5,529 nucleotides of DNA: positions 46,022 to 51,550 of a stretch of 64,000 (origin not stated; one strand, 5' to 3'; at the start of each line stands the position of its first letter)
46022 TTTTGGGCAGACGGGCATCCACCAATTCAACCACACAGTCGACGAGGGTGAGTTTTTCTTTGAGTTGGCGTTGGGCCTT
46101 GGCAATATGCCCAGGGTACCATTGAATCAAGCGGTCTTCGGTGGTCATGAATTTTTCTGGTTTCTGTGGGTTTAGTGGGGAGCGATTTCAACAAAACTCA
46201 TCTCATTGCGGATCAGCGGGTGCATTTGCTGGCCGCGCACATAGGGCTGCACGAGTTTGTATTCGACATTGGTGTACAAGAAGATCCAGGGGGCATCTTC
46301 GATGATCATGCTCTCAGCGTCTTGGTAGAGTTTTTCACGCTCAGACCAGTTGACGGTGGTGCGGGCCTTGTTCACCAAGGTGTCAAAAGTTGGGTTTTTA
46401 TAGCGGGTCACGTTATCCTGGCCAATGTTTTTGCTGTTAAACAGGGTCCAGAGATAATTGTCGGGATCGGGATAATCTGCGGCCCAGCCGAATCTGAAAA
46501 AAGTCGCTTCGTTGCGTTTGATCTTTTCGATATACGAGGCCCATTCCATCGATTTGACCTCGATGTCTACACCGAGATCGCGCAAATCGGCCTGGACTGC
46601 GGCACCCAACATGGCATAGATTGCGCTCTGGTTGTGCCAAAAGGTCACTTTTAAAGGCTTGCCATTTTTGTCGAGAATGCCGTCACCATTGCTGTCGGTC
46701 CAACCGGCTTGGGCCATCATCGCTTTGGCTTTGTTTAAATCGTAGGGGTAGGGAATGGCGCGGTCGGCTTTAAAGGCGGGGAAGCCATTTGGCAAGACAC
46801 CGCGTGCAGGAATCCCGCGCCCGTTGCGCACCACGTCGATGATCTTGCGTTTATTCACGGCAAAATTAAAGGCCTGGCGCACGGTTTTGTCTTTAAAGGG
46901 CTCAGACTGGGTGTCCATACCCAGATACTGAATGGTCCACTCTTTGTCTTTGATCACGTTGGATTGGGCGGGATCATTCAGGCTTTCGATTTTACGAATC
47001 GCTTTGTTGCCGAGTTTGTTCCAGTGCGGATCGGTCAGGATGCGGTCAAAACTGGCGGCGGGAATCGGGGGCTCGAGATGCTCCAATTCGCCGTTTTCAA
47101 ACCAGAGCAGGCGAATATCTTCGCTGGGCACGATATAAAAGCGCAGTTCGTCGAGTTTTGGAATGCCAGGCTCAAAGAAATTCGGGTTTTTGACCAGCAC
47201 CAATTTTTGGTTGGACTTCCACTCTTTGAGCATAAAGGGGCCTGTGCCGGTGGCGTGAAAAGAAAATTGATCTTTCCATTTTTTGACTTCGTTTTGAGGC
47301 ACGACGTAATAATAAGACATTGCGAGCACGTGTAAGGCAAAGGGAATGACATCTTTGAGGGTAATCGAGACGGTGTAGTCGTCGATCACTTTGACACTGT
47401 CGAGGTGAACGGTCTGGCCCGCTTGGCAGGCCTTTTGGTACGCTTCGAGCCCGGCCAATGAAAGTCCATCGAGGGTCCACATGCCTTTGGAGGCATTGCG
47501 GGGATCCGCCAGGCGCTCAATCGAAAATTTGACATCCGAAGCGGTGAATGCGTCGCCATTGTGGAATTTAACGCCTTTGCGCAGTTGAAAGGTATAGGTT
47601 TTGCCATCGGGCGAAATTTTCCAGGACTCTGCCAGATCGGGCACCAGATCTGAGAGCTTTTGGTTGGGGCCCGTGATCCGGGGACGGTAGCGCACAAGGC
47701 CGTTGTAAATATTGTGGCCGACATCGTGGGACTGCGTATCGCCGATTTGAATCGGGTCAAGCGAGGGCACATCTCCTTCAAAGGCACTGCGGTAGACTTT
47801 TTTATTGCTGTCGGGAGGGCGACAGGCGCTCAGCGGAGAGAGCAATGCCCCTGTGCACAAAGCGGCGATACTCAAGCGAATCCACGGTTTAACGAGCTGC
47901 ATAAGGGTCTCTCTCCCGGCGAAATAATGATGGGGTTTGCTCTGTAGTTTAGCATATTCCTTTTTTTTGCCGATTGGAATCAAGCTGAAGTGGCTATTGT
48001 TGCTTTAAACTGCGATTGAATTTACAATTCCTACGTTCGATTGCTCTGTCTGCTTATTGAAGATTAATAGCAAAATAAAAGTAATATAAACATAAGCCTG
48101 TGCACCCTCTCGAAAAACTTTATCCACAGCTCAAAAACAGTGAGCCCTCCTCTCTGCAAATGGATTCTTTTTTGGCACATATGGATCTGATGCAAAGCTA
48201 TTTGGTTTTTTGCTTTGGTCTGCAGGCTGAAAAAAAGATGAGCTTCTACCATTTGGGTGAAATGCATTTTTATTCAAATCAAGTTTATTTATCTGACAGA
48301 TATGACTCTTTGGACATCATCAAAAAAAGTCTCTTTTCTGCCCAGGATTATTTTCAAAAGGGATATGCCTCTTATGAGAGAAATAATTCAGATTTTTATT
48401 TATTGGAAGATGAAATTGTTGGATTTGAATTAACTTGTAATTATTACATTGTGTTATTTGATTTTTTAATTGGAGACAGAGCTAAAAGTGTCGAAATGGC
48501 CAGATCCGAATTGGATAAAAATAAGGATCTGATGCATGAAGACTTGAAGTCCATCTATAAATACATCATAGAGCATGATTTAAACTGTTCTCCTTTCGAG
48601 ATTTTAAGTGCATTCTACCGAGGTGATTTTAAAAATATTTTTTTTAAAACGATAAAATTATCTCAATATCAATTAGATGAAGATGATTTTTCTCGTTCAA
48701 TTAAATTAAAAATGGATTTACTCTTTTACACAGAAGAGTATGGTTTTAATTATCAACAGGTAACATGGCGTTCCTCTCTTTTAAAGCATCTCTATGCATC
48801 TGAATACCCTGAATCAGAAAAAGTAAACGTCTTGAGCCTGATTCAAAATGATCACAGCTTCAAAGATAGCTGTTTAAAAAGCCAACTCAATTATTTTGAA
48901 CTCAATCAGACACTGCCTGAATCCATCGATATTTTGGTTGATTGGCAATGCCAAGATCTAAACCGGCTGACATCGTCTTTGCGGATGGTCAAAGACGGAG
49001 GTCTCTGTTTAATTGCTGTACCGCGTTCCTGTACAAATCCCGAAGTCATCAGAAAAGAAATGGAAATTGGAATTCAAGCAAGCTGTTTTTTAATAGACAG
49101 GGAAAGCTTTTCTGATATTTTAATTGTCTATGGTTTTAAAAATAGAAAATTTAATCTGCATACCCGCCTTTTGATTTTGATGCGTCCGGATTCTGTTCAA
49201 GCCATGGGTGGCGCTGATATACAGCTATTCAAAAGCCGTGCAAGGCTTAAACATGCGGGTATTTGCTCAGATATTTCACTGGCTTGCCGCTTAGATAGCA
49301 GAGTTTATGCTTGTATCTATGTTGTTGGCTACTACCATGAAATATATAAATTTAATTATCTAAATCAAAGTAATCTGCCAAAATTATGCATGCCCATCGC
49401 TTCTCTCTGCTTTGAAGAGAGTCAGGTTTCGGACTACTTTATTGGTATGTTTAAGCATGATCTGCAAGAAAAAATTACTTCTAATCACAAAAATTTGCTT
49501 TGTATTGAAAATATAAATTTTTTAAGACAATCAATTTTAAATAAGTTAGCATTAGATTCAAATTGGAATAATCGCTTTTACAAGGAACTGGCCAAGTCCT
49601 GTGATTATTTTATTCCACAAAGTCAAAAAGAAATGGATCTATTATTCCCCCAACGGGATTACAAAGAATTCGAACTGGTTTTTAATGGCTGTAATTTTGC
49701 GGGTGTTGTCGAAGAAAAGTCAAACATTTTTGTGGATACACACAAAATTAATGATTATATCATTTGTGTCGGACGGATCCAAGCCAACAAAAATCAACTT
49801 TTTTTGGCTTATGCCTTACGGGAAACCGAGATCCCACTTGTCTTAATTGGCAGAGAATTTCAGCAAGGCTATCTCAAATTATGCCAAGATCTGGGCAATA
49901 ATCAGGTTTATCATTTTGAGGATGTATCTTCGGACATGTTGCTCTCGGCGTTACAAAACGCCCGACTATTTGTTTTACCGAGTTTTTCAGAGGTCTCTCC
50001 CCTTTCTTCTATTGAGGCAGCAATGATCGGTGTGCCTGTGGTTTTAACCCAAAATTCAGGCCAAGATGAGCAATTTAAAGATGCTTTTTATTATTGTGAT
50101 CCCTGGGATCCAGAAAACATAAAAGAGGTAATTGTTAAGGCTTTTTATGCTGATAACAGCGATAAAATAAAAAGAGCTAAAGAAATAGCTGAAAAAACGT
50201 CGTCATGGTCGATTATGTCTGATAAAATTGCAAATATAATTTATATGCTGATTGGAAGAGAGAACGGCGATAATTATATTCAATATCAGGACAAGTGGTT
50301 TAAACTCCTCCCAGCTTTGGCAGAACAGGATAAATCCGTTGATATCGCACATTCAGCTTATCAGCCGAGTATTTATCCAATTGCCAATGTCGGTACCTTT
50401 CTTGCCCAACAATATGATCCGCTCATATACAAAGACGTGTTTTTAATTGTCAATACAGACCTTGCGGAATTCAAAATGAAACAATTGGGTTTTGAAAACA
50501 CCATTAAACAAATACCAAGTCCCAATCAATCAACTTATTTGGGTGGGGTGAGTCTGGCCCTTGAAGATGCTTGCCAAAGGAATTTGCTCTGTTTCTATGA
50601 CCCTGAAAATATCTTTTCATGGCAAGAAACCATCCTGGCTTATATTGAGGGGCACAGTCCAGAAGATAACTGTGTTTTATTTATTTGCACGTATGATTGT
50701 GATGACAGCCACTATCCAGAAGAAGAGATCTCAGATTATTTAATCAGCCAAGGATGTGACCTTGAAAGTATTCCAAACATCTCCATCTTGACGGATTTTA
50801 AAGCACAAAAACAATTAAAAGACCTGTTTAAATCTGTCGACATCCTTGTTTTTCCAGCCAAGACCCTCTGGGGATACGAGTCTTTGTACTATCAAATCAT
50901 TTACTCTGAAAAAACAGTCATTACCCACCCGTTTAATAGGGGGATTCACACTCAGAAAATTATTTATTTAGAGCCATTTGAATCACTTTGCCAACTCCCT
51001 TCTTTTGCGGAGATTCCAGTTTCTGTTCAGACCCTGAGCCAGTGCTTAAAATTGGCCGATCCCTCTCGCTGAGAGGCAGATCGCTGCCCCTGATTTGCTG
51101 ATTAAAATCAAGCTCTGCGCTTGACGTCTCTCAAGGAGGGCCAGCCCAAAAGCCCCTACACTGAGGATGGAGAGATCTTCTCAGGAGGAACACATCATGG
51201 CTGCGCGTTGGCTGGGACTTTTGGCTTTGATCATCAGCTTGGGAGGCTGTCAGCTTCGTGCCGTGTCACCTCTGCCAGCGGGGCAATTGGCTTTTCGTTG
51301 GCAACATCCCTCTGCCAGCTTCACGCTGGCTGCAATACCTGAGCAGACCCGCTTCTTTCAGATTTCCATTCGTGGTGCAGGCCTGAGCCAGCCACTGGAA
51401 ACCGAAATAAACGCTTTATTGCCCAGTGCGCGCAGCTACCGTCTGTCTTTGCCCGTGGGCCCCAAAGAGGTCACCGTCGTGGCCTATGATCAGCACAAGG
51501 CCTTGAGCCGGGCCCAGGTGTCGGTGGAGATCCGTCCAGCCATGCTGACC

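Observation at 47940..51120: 3.1-kb AT-rich single-gene island encoding a 990-aa multidomain GT4 glycosyltransferase, flanked by an imperfect 21-bp direct repeat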

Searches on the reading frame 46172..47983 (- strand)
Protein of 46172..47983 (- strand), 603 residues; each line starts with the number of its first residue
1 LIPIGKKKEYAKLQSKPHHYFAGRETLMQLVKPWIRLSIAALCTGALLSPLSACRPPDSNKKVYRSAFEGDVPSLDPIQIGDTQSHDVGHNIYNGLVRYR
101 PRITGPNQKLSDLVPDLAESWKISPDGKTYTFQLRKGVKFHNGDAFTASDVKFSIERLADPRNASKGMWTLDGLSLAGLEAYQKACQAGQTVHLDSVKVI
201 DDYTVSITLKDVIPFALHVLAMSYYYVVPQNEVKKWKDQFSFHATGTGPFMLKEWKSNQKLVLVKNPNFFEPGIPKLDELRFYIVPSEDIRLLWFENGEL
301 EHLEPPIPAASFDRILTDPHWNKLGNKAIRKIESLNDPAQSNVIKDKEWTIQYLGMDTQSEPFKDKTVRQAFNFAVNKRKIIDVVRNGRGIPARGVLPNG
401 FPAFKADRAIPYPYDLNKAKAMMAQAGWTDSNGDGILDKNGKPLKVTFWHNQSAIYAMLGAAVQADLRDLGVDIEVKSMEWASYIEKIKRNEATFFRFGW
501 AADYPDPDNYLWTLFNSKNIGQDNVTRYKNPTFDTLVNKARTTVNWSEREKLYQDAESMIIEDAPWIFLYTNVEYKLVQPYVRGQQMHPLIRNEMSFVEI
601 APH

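Call 6: search_protein_families(library=pfam, proteins=[window:46172-47983:-], max_evalue=0.01)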
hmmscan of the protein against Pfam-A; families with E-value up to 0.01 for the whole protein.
window:46172-47983:- (603 aa): 1 family
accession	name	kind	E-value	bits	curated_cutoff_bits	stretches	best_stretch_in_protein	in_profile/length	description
PF00496.27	SBP_bac_5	-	8e-98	328.4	32.4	1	113-521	2-367/368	Bacterial extracellular solute-binding proteins, family 5 Middle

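Call 18: find_related_loci(query=window:46172-47902:-, collection=genome_contigs, flank=10000)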
Query window:46172-47902:- (576 aa) in genome_contigs; peptide patterns used: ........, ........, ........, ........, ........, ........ (x = any residue, [..] = any of these).
222 stretches matched a pattern; 189 encode a relative of the query (tblastn E <= 1e-3); the best 80 are kept; 79 distinct loci.
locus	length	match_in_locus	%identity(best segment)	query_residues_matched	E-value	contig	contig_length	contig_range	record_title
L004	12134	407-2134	99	1-576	0e+0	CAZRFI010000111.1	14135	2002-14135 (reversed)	MAG TPA_asm: uncultured Candidatus Sericytochromatia bacterium isolate binchicken_co266_209 genome assembly, contig: NOD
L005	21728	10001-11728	99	1-576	0e+0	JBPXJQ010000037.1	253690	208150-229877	MAG: Candidatus Blackallbacteria bacterium isolate mt_P12 k141_26287, whole genome shotgun sequence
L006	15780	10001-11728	98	1-576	0e+0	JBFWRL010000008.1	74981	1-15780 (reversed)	MAG: Candidatus Sericytochromatia bacterium isolate CA_2019_TPBF_205 NODE_2731_length_74981_cov_4.799784_TPBF, whole gen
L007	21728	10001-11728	98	1-576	0e+0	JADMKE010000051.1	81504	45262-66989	MAG: Candidatus Sericytochromatia bacterium isolate MAG_89 NODE_367_length_81504_cov_21.257732, whole genome shotgun seq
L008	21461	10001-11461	33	43-571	1e-71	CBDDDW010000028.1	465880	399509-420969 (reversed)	MAG: Dehalococcoidia bacterium isolate 9f6fb6b0-17a9-46aa-8c0f-e8d1727f8334 genome assembly, contig: contig_28, whole ge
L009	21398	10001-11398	31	43-573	2e-65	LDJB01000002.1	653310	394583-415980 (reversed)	MAG: Peptococcaceae bacterium 1109 scaffold00002, whole genome shotgun sequence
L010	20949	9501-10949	28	15-562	2e-58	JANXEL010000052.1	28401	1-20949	MAG: Ignisphaera sp. isolate SKYB63 k141_227718, whole genome shotgun sequence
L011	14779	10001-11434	26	10-562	9e-46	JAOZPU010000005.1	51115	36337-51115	MAG: Spirochaetia bacterium isolate GMC4.metabat2.27 GMC4_287_length_51115_cov_11.624031, whole genome shotgun sequence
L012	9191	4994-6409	26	20-562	1e-45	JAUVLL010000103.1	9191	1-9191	MAG: Spirochaetaceae bacterium isolate CSMAG_505 CSMAG_505_k141_1028161_length_9191_cov_9.0000, whole genome shotgun seq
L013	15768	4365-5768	27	40-547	3e-45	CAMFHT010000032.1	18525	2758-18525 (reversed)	MAG: uncultured Rhizobium sp. isolate SRR9109402_bin.13_metaWRAP_v1.3_MAG genome assembly, contig: ERZ12289980.1468, who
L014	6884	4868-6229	26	40-562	5e-45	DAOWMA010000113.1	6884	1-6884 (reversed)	MAG TPA_asm: Spirochaetaceae bacterium isolate CSMAG_2990 CSMAG_2990_k141_978861_length_6884_cov_26.4743, whole genome s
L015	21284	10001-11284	28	54-545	1e-43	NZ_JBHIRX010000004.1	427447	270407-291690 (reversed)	Paenibacillus terreus strain DSM 100035 NODE_4_length_427447_cov_66.973557, whole genome shotgun sequence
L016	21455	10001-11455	26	12-551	2e-40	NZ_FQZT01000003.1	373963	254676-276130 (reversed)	Malonomonas rubra DSM 5091, whole genome shotgun sequence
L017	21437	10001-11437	27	24-543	2e-40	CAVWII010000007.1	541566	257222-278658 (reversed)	MAG: uncultured Alphaproteobacteria bacterium isolate MFD00392.bin.2.387 genome assembly, contig: contig_14493, whole ge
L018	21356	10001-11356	27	42-543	3e-40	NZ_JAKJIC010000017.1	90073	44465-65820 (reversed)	Oryzibacter oryziterrae strain COJ-58 17, whole genome shotgun sequence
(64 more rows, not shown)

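Call 90: find_related_loci(query=window:46172-47902:-, collection=metagenome_contigs, flank=10000)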
Query window:46172-47902:- (576 aa) in metagenome_contigs; peptide patterns used: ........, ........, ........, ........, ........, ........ (x = any residue, [..] = any of these).
353 stretches matched a pattern; 273 encode a relative of the query (tblastn E <= 1e-3); the best 80 are kept; 80 distinct loci.
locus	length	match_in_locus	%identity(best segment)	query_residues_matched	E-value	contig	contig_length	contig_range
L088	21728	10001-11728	89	1-576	0e+0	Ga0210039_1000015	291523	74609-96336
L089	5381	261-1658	31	43-573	8e-66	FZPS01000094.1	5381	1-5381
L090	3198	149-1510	27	40-562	9e-49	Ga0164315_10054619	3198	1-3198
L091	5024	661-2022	27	40-562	2e-48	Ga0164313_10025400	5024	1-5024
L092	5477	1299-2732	26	10-562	1e-45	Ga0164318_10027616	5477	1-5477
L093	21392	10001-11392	26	36-572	4e-44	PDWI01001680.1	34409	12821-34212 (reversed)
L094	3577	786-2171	26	47-568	2e-44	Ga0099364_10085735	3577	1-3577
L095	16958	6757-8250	27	1-557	1e-43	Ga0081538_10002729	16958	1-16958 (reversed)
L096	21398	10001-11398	26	36-574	7e-44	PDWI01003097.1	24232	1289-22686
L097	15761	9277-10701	25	10-543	8e-43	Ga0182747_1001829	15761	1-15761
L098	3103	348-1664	25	88-556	5e-39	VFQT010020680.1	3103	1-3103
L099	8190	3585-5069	27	14-543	2e-38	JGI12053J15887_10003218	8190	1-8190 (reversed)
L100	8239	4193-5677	27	14-543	3e-38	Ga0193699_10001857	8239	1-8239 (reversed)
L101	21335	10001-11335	27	40-543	1e-37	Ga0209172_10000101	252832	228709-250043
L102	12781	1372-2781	26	21-555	2e-37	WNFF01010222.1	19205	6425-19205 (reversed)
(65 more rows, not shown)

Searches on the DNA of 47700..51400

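Call 39: search_rna_families(source=window, start=47700, end=51400, threshold=evalue, max_evalue=1)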
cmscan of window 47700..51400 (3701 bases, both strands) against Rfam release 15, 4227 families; matches with E-value up to 1: 2.
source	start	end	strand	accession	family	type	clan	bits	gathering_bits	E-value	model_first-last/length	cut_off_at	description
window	48788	48872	-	RF03229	mir-1297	Gene; miRNA;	-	25.2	84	0.069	1-77/77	no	mir-1297 microRNA precursor family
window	50593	50628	-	RF03630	mir-2818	Gene; miRNA;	-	23.6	90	0.11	1-60/60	no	mir-2818 microRNA precursor family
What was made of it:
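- Tried and rejected: Structured RNA in the leader: only chance-level microRNA matches (call 39).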

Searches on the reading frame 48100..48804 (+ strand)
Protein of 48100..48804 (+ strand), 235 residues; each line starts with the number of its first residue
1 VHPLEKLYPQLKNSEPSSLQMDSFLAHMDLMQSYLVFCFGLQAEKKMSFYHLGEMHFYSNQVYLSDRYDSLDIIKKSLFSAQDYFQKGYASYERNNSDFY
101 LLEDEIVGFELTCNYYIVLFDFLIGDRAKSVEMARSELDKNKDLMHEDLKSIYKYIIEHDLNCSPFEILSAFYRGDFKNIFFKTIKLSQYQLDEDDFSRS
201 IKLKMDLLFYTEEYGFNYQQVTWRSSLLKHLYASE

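Call 98: search_solved_structures(query=A4, max_evalue=10, show_alignments=0)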
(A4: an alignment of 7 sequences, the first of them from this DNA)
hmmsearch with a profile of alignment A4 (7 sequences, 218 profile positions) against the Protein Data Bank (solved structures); distinct sequences matched with E-value up to 10: 0.

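Call 99: search_protein_families(library=pfam, alignment_id=A4, max_evalue=1)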
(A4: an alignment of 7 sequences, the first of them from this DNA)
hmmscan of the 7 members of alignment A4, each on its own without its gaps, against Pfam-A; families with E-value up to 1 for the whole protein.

A. member 1, seq(235 aa): 1 family
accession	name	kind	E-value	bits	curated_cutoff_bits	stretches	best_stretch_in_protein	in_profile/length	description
PF15787.11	DUF4704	-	0.061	12.6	22.9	1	77-156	321-391/486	Neurobeachin/BDCP, DUF4704 alpha solenoid region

B. families by the number of members that match (of 7 scanned): 4 families
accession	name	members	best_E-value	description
PF21286.3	CFAI_FIMAC_N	2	0.25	Complement factor I, FIMAC N-terminal domain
PF15787.11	DUF4704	1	0.061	Neurobeachin/BDCP, DUF4704 alpha solenoid region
PF01087.27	GalP_UDP_transf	1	0.19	Galactose-1-phosphate uridyl transferase, N-terminal domain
PF06503.17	DUF1101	1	0.23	Protein of unknown function (DUF1101)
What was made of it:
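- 48100..48804 (+): Residues 1-235: all-helical N-terminal domain with a beta-hairpin. It is conserved in the family and unassigned. No hit to PDB sequences or Pfam (calls 98, 99).
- Tried and rejected: N-terminal 235 aa: no PDB sequence or Pfam relative (calls 98, 99).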

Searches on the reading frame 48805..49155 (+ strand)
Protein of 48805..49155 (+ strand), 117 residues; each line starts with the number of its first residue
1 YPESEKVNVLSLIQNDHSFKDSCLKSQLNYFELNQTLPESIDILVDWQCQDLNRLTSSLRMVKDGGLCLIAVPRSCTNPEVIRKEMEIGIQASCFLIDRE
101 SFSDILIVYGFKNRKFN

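Call 62: search_solved_structures(query=A3, max_evalue=10, show_alignments=3)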
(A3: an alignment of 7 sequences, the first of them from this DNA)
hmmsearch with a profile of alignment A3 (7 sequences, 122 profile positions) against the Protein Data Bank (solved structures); distinct sequences matched with E-value up to 10: 18.
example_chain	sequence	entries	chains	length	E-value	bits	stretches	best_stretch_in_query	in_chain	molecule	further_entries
2yqz_A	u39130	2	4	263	0.0093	19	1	31-87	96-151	Hypothetical protein TTHA0223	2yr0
1pry_A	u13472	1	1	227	0.048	16.7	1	31-104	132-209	Fibrillarin-like pre-rRNA processing protein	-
4by9_E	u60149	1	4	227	0.056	16.5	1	31-104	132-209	FIBRILLARIN-LIKE RRNA/TRNA 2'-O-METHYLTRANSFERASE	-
2nnw_B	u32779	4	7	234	0.058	16.4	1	31-104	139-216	Fibrillarin-like rRNA/tRNA 2'-O-methyltransferase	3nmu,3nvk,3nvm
1g8a_A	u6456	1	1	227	0.14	15.2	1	31-104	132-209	FIBRILLARIN-LIKE PRE-RRNA PROCESSING PROTEIN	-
3ujd_A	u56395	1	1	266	0.8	12.8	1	40-118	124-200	Phosphoethanolamine N-methyltransferase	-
3uj6_A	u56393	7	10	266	0.8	12.8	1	40-118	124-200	Phosphoethanolamine N-methyltransferase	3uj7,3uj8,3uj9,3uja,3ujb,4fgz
7p2r_A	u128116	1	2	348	1.2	12.2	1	35-78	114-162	Protein arginine N-methyltransferase 6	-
4y30_A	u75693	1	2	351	1.3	12.1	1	35-77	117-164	Protein arginine N-methyltransferase 6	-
4y2h_A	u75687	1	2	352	1.3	12.1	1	35-77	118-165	Protein arginine N-methyltransferase 6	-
8xt7_A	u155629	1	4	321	1.5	11.8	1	41-89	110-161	Arsenite methyltransferase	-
4hc4_A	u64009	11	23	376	1.6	11.8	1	35-76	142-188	Protein arginine N-methyltransferase 6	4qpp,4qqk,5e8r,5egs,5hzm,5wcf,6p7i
6sqk_A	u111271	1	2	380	1.7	11.7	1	35-78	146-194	Protein arginine N-methyltransferase 6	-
4c03_A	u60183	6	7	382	1.7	11.7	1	35-78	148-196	PROTEIN ARGININE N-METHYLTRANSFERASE 6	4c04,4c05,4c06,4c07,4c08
6sq3_A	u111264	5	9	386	1.7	11.7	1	35-78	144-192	Protein arginine N-methyltransferase 6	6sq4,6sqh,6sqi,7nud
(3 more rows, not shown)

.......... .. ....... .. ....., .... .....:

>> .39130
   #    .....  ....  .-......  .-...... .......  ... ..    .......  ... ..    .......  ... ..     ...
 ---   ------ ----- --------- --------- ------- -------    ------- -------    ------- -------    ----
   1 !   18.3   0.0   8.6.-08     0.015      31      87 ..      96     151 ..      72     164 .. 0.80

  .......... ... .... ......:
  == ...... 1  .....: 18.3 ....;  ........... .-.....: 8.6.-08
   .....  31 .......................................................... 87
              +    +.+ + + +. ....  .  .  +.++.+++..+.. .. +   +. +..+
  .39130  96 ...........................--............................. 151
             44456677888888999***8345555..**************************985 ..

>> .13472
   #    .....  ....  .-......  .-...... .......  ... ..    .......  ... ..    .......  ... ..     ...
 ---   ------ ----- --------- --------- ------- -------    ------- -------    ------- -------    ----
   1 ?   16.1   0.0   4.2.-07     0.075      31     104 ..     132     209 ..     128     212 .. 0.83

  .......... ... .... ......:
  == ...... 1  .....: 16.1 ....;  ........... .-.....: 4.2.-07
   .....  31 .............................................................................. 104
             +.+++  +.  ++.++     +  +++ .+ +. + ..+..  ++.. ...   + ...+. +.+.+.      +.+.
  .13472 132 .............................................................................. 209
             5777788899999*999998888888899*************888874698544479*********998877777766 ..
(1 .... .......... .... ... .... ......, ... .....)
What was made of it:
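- On Class I SAM-dependent methyltransferase (residues 236-352): All 18 weak PDB hits are methyltransferases, but E ranges from 0.009 to 1.9 (call 62).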
